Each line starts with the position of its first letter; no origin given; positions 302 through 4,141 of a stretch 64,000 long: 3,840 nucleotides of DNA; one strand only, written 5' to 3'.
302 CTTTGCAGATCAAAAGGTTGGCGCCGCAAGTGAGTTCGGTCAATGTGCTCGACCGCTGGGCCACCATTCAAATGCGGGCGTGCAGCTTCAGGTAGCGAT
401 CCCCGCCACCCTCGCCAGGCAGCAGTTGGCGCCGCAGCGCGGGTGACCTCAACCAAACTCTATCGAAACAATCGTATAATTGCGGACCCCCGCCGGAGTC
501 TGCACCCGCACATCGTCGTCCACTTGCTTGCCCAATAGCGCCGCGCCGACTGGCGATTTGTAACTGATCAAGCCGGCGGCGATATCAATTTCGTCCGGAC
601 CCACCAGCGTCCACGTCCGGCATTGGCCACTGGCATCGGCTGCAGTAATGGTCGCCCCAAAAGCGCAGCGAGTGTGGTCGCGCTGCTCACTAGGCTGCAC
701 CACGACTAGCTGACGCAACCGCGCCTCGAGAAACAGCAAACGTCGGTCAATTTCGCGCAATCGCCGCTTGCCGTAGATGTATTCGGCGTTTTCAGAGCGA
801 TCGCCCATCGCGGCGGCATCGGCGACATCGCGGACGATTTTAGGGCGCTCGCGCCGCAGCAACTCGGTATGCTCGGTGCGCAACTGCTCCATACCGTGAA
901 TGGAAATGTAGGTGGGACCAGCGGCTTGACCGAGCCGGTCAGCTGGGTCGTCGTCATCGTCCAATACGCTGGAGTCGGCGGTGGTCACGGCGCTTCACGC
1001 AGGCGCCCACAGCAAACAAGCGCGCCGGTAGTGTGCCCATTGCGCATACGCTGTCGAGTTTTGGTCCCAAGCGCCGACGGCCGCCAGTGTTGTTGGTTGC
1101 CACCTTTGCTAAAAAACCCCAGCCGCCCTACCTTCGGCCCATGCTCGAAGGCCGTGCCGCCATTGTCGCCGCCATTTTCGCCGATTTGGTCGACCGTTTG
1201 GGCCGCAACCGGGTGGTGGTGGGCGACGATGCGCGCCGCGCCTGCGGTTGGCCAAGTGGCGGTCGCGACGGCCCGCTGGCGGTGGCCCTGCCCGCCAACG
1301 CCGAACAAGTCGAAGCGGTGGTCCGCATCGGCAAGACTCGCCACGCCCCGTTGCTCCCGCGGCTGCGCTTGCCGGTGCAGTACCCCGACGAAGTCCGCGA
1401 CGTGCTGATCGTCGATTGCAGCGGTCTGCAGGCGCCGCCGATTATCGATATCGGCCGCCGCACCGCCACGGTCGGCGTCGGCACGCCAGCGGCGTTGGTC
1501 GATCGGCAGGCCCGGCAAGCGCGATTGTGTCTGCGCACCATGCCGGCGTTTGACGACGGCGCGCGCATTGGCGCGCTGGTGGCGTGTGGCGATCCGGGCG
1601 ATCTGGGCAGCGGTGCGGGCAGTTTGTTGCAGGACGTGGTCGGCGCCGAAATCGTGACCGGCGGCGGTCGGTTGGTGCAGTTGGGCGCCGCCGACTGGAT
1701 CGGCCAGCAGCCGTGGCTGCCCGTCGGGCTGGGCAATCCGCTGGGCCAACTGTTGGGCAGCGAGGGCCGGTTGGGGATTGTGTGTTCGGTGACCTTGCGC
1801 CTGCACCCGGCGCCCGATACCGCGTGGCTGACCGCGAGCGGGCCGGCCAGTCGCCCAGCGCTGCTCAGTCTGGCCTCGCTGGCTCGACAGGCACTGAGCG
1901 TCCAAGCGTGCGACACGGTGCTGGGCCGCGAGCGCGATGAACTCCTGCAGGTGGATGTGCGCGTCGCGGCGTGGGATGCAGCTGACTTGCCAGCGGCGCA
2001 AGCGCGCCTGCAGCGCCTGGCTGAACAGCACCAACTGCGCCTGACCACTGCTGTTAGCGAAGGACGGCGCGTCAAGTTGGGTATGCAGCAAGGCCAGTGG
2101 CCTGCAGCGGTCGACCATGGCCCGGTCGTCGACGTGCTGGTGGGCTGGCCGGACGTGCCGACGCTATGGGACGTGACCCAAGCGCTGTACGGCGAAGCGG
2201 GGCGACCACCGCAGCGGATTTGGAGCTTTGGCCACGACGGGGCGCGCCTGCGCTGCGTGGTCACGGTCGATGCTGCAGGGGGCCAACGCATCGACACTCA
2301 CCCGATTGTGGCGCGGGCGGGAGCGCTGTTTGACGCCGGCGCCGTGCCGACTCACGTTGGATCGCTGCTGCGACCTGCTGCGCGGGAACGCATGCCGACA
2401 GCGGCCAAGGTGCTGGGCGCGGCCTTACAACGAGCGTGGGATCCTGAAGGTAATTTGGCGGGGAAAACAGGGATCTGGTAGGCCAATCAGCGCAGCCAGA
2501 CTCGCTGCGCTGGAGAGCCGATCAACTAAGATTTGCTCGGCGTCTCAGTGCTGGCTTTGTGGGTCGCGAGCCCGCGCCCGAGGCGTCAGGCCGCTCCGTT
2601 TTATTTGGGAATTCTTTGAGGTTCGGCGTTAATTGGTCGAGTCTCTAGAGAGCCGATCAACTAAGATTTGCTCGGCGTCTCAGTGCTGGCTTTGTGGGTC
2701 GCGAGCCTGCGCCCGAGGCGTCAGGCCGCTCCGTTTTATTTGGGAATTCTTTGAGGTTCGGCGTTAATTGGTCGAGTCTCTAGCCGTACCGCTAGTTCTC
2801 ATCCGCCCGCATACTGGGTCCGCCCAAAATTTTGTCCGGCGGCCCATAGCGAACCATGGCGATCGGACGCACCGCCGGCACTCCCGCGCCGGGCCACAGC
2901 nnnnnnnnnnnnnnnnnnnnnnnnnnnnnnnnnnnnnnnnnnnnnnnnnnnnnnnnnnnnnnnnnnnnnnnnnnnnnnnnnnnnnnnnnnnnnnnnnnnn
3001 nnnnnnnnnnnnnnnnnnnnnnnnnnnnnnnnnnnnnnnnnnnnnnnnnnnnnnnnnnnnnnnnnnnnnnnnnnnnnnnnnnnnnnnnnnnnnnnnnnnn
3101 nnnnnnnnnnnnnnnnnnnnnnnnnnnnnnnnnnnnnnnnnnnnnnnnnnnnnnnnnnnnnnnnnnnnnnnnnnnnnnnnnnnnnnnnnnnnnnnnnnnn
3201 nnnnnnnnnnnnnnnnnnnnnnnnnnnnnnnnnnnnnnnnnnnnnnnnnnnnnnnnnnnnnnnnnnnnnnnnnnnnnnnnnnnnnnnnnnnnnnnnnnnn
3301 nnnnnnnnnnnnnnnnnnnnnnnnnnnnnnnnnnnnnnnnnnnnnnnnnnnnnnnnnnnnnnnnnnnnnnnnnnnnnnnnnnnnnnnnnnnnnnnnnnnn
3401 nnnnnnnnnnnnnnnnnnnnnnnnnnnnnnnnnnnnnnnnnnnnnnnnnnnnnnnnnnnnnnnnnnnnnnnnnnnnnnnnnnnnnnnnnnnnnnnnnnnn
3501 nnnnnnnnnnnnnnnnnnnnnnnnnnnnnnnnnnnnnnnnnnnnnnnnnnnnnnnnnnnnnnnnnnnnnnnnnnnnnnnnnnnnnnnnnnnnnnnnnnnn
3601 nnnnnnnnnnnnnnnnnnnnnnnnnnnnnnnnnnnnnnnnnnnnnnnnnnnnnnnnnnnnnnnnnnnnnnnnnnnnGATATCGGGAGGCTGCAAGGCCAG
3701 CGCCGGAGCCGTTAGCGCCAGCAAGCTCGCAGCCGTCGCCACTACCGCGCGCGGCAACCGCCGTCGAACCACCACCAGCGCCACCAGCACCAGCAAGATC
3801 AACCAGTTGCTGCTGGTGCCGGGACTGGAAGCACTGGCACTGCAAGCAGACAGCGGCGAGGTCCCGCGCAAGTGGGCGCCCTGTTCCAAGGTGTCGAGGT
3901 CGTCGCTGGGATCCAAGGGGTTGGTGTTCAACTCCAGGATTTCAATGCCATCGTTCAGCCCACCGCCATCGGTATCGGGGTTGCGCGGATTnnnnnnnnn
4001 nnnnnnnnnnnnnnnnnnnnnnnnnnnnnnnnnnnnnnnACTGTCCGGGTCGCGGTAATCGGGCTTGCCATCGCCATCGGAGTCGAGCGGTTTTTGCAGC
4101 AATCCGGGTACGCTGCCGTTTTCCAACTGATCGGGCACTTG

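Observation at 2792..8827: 2011-aa TSP3 repeat protein with a MYXO-CTERM-like sorting motif in the middle of the ORF, followed in frame by a 400-aa domain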

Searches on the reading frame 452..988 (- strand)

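Call 66: search_protein_families(library=pfam, proteins=[window:452-988:-], max_evalue=0.001)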
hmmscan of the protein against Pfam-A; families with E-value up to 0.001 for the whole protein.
window:452-988:- (179 aa): 2 families
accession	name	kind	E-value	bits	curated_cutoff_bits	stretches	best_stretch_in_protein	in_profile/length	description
PF01272.25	GreA_GreB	-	3.3e-24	85.1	26.9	1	106-177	4-76/77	Transcription elongation factor, GreA/GreB, C-term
PF03449.20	GreA_GreB_N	-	3.1e-19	69.4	24.5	1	27-96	2-71/71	Transcription elongation factor, N-terminal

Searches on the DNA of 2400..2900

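Call 69: search_rna_families(source=window, start=2400, end=2900, threshold=evalue, max_evalue=1)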
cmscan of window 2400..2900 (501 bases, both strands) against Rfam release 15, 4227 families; matches with E-value up to 1: 0.
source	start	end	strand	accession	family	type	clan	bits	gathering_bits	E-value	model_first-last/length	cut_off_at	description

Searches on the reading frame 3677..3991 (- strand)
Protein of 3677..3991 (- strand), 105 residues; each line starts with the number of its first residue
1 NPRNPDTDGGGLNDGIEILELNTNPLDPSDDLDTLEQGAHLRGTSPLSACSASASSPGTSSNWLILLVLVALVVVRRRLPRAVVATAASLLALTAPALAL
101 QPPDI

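Call 34: search_protein_families(library=ncbifam, alignment_id=A1, max_evalue=0.01)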
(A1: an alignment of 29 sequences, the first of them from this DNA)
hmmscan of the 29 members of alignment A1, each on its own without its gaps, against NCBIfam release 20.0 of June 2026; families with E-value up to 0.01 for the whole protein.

A. member 1, seq(105 aa): 2 families
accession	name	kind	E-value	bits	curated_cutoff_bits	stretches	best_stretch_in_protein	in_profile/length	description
NF033765.2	gliding_CglD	equivalog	0.00018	19.4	400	1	1-40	202-240/1124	adventurous gliding motility lipoprotein CglD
TIGR03901.2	MYXO-CTERM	domain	0.00061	20.1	20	1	49-78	5-32/34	MYXO-CTERM sorting domain-containing protein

B. families by the number of members that match (of 29 scanned): 16 families
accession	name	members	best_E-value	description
TIGR03901.2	MYXO-CTERM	17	4.5e-07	MYXO-CTERM sorting domain-containing protein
TIGR03382.1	GC_trans_RRR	8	1.1e-05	MYXO-CTERM sorting domain-containing protein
NF047638.1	throspo3_MtsC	6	5.7e-11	cell-cell cohesion MYXO-CTERM protein MtsC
NF045500.1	Omp28_seleno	4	1.8e-08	Omp28-related selenoprotein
NF033765.2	gliding_CglD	4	3.4e-08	adventurous gliding motility lipoprotein CglD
NF045522.1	MXAN_2561_fam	2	0.0017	MXAN_2561 family MXYO-CTERM-anchored protein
NF033191.4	JDVT-CTERM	1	0.00013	JDVT-CTERM domain-containing protein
NF041894.1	MXAN_6652_fam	1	0.00019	MXAN_6652 family MXYO-CTERM-anchored protein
NF045638.1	Mrt_dep_phytase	1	0.00025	myxosortase-dependent phytase-like phosphatase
NF041938.1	RSIGE_not_HEIGH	1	0.0006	MYXO-CTERM-anchored inactivated metalloprotease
NF038112.1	myxo_dep_M36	1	0.00081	myxosortase-dependent M36 family metallopeptidase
NF045523.1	MXAN_5453_fam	1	0.00085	MXAN_5453 family MXYO-CTERM-anchored protein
NF058582.1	Microco_LAVTG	1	0.003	LAVTG motif-containing sortase-dependent surface protein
NF035944.1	PEPxxWA-CTERM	1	0.0047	PEPxxWA-CTERM sorting domain-containing protein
TIGR04201.1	Myxo_Cys_RPT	1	0.0052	Cys-rich repeat-containing protein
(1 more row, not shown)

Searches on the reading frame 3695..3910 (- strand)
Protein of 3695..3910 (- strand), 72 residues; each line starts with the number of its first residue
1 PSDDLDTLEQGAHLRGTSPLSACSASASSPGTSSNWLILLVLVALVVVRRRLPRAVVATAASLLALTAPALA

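Call 8: search_protein_families(library=ncbifam, proteins=[window:3695-3910:-], max_evalue=10)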
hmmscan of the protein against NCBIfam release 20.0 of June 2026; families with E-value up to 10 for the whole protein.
window:3695-3910:- (72 aa): 3 families
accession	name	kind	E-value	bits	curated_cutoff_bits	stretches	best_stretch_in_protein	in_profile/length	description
TIGR03901.2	MYXO-CTERM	domain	0.00025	21.4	20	1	22-51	5-32/34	MYXO-CTERM sorting domain-containing protein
TIGR03501.1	GlyGly_CTERM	domain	0.0099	16.6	15.5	1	31-51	2-22/22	GlyGly-CTERM sorting domain-containing protein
NF045529.2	Heimdall-CTERM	domain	4.2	8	24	1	36-51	8-23/26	Heimdall-CTERM domain-containing surface protein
